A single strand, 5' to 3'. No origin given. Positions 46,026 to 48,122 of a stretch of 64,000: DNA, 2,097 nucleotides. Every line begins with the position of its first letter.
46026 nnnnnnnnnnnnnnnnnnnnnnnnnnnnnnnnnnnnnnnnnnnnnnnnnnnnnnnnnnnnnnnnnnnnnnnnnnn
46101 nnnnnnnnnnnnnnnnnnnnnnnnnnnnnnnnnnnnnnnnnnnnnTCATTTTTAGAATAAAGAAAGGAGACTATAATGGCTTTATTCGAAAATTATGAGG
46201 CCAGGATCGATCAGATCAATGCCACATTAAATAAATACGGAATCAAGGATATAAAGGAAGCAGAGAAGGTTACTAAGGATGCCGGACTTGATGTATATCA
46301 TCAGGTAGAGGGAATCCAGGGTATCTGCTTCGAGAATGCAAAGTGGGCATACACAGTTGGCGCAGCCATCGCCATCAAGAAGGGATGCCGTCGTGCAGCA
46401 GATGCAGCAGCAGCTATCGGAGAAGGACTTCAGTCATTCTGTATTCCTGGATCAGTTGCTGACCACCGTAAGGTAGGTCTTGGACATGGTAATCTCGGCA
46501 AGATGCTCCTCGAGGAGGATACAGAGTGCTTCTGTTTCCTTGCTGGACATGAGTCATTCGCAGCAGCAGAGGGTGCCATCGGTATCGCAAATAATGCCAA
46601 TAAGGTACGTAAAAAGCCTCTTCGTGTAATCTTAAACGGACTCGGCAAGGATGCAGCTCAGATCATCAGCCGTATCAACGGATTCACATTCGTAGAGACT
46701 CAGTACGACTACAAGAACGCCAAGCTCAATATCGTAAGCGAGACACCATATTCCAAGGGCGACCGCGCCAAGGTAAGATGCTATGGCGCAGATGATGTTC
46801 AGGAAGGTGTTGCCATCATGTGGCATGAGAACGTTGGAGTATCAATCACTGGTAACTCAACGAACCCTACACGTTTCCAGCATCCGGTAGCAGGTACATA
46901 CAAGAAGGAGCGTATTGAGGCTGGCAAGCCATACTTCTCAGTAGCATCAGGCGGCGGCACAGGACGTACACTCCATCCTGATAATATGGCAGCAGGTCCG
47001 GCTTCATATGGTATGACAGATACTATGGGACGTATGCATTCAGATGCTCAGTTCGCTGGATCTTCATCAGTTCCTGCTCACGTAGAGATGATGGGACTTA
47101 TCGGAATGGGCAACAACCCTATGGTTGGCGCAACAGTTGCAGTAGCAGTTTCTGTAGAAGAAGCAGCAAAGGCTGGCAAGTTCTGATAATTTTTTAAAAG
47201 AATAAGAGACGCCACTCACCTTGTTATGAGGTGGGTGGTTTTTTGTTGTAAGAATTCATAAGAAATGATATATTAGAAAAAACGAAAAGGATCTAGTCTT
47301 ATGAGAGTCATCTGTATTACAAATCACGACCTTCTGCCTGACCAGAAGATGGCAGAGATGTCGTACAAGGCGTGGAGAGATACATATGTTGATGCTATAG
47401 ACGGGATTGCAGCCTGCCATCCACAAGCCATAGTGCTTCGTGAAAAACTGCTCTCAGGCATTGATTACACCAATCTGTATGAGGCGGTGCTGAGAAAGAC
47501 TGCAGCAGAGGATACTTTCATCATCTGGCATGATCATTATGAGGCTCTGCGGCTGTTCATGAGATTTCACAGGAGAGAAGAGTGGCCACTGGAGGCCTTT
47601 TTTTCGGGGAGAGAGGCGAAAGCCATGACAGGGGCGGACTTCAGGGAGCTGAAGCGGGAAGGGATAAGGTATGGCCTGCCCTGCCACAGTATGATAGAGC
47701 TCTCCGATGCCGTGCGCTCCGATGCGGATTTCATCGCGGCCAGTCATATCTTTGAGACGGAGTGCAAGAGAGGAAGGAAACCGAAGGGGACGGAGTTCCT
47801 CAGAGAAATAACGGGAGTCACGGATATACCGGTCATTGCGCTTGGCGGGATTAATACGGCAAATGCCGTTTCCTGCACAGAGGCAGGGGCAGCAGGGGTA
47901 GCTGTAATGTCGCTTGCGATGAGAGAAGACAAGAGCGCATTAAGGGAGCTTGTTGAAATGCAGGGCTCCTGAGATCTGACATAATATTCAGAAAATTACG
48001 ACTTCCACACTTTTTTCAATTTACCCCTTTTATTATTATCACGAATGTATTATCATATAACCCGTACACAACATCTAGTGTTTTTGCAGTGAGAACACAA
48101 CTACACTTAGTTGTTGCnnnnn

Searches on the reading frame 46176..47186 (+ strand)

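Call 9: search_protein_families(library=pfam, proteins=[window:46176-47186:+])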
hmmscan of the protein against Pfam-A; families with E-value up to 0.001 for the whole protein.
window:46176-47186:+ (336 aa): 1 family
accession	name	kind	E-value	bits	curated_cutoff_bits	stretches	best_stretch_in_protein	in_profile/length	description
PF14057.11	GGGtGRT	-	9.1e-192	636.6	27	1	4-330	1-327/327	GGGtGRT protein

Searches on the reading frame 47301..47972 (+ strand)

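Call 9: search_protein_families(library=pfam, proteins=[window:47301-47972:+])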
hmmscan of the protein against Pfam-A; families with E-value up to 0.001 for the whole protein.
window:47301-47972:+ (223 aa): 2 families
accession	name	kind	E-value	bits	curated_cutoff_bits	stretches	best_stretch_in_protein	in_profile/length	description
PF02581.23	TMP-TENI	-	1.1e-22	80.7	27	1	32-204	17-178/180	Thiamine monophosphate synthase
PF01180.27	DHO_dh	-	7e-05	22.6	27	1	160-214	223-280/291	Dihydroorotate dehydrogenase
